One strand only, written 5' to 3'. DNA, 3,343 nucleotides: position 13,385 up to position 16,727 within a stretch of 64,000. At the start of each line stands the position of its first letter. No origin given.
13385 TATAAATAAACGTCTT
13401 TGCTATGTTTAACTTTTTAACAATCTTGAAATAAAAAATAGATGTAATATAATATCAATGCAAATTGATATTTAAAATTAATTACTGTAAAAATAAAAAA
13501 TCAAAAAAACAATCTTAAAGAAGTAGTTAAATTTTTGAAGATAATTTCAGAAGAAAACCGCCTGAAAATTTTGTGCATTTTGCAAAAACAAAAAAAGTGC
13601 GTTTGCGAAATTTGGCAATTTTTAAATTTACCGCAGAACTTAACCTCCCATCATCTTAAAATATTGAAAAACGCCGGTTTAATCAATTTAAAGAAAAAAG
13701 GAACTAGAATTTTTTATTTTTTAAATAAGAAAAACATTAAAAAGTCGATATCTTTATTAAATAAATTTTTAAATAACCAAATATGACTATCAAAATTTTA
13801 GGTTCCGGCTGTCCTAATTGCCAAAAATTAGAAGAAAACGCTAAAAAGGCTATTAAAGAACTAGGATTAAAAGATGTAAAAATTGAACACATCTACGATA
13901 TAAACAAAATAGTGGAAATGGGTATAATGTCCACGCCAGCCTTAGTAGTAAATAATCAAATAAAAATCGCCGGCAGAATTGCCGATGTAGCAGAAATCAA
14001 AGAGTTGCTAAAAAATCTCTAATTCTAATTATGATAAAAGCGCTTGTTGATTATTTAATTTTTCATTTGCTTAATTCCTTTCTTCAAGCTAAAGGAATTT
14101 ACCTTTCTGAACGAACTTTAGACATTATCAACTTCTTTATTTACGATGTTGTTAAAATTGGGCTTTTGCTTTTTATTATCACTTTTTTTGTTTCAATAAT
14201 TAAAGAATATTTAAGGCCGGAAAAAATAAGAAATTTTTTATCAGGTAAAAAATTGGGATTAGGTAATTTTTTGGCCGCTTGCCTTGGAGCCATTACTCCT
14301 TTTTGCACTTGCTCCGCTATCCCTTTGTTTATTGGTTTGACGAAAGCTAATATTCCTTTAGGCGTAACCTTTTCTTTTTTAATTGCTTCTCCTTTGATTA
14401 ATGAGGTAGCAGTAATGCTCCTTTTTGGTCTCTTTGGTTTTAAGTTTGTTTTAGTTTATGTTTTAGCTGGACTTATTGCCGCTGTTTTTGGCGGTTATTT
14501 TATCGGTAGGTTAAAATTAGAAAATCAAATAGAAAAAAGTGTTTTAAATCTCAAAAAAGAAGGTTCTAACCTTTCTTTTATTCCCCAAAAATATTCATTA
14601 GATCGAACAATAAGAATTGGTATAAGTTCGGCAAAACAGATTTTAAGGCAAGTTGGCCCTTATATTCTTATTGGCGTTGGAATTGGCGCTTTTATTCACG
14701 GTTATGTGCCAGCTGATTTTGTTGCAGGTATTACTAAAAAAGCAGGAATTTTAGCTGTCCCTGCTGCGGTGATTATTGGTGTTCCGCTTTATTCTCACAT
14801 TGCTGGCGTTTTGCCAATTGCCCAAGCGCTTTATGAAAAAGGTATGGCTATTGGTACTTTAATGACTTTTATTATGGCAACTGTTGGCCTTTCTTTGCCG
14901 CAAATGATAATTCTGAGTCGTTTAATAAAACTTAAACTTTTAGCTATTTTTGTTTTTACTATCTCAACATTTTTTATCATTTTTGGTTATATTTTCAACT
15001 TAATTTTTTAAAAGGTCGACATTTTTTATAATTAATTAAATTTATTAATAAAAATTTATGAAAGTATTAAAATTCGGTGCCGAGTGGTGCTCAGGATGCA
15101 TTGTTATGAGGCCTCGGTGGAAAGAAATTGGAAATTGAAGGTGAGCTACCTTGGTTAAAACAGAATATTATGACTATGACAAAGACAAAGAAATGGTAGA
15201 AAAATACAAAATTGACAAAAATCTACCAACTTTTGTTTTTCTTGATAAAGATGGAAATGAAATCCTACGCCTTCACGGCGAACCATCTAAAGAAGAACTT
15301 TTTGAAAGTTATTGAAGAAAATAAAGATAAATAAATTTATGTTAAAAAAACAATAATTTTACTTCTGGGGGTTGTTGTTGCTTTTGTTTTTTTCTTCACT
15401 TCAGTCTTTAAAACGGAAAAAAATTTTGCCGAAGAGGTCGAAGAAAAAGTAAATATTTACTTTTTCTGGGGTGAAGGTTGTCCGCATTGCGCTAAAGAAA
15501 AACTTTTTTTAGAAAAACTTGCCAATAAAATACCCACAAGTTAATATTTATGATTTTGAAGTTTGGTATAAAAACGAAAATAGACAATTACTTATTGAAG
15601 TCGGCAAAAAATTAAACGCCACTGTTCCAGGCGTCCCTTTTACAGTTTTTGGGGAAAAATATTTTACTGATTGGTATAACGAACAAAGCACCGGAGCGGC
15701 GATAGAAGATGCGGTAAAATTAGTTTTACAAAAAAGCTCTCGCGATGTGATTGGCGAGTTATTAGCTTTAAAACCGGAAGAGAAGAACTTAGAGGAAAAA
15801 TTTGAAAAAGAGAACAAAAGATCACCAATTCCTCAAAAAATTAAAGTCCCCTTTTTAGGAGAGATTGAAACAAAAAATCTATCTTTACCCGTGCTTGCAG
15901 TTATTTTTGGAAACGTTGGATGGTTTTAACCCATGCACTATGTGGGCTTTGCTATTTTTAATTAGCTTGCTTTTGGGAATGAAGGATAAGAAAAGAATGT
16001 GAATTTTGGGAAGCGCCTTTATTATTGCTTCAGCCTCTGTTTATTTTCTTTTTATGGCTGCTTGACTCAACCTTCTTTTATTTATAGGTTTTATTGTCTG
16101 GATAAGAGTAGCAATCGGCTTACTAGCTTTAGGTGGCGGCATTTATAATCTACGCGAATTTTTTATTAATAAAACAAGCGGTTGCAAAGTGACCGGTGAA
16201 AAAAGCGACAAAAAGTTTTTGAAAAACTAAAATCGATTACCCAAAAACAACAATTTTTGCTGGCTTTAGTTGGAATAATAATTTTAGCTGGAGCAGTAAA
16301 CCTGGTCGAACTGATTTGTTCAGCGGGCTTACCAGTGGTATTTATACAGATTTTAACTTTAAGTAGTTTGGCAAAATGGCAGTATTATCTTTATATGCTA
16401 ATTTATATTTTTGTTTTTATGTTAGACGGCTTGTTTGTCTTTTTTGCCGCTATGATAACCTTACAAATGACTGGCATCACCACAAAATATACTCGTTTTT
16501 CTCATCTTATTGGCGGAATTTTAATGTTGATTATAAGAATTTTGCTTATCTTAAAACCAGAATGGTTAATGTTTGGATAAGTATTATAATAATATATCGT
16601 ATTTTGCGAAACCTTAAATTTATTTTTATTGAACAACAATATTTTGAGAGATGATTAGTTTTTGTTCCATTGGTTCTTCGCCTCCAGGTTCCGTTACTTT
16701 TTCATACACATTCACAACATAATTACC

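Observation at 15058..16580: Thioredoxin / CcdA(DsbD)-like redox block riddled with in-frame TGA codons and homopolymer frameshifts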

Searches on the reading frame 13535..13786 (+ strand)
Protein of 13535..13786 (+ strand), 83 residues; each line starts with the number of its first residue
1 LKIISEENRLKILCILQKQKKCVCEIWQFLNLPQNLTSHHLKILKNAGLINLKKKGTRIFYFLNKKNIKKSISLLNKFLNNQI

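Call 9: search_protein_families(library=pfam, max_evalue=0.01, proteins=[window:13535-13786:+])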
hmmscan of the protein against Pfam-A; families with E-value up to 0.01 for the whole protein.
window:13535-13786:+ (83 aa): 3 families
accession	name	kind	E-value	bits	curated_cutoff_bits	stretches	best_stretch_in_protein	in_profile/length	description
PF01022.26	HTH_5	-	7.8e-16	58.1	22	1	7-51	2-46/47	Bacterial regulatory protein, arsR family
PF13412.12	HTH_24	-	0.0014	18.6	21.9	0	7-50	3-47/48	Winged helix-turn-helix DNA-binding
PF12840.13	HTH_20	-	0.002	18.5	27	1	5-51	2-49/51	Helix-turn-helix domain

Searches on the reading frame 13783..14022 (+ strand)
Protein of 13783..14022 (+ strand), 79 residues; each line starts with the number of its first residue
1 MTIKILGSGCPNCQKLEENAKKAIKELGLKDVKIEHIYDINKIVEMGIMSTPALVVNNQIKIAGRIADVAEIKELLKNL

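Call 9: search_protein_families(library=pfam, max_evalue=0.01, proteins=[window:13783-14022:+])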
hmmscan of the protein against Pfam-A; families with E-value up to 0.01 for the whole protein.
window:13783-14022:+ (79 aa): 2 families
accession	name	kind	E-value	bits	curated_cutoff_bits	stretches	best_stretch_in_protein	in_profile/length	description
PF13192.12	Thioredoxin_3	-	4.7e-25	87.9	24.8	1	1-77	1-76/76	Thioredoxin domain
PF20860.2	Dicers_N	-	0.0028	18.1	27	1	13-72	14-72/89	Dicers, N-terminal domain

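Call 72: find_encoding_contigs(protein=window:13783-14019:+, flank=6000, max_places=8)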
Protein window:13783-14019:+ (79 aa): 1 contig read that carries it; 1 place shown.
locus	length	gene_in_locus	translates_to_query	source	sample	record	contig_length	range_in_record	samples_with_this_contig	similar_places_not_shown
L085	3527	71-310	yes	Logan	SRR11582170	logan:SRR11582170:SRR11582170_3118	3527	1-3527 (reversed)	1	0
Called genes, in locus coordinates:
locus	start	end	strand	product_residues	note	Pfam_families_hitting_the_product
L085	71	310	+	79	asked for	PF13192:Thioredoxin_3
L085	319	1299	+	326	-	PF03773:ArsP_1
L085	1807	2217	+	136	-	-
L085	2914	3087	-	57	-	-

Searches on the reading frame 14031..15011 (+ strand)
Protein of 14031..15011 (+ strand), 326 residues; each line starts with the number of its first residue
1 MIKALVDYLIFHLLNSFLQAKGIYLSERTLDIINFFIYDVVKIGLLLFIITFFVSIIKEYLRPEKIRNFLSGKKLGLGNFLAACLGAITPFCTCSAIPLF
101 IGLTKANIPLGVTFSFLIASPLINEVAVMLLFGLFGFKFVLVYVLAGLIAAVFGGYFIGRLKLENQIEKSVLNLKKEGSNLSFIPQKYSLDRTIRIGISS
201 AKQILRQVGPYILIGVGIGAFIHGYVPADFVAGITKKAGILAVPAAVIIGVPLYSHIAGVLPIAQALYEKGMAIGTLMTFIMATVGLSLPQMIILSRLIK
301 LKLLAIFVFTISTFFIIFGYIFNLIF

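Call 9: search_protein_families(library=pfam, max_evalue=0.01, proteins=[window:14031-15011:+])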
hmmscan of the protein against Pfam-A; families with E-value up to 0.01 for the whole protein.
window:14031-15011:+ (326 aa): 1 family
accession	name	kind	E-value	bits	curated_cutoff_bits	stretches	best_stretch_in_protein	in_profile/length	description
PF03773.19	ArsP_1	-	7.7e-65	219.4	32.3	1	32-323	5-293/294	Predicted permease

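Call 28: find_encoding_contigs(protein=window:14031-15008:+, flank=6000, max_places=8)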
Protein window:14031-15008:+ (326 aa): 1 contig read that carries it; 1 place shown.
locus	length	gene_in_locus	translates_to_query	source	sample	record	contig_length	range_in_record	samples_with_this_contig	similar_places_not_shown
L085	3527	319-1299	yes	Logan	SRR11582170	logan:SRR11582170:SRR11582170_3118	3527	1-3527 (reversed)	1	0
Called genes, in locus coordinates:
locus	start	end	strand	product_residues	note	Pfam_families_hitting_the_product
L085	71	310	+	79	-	PF13192:Thioredoxin_3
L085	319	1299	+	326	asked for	PF03773:ArsP_1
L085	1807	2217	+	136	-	-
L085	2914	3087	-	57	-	-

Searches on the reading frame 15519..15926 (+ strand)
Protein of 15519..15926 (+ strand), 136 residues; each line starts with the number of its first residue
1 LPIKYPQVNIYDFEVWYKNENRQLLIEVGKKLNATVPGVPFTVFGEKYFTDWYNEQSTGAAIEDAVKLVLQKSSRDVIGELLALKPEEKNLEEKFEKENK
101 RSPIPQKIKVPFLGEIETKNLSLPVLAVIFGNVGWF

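Call 31: find_encoding_contigs(protein=window:15519-15926:+, flank=6000, max_places=10)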
Protein window:15519-15926:+ (136 aa): 1 contig read that carries it; 1 place shown.
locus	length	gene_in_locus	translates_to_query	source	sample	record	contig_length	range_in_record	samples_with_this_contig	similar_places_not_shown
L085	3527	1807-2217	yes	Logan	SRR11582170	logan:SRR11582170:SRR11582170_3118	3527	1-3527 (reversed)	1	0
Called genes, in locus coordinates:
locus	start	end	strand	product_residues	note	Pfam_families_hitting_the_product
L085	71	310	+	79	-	PF13192:Thioredoxin_3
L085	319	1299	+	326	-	PF03773:ArsP_1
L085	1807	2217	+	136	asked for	-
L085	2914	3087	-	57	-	-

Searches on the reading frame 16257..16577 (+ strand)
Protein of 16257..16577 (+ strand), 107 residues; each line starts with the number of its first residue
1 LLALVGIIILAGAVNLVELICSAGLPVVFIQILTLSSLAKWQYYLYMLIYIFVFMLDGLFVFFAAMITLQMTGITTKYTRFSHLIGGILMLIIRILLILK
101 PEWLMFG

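Call 32: find_encoding_contigs(protein=window:16257-16577:+, flank=6000, max_places=10)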
Protein window:16257-16577:+ (107 aa): no gene with exactly this product is on record in the collection.
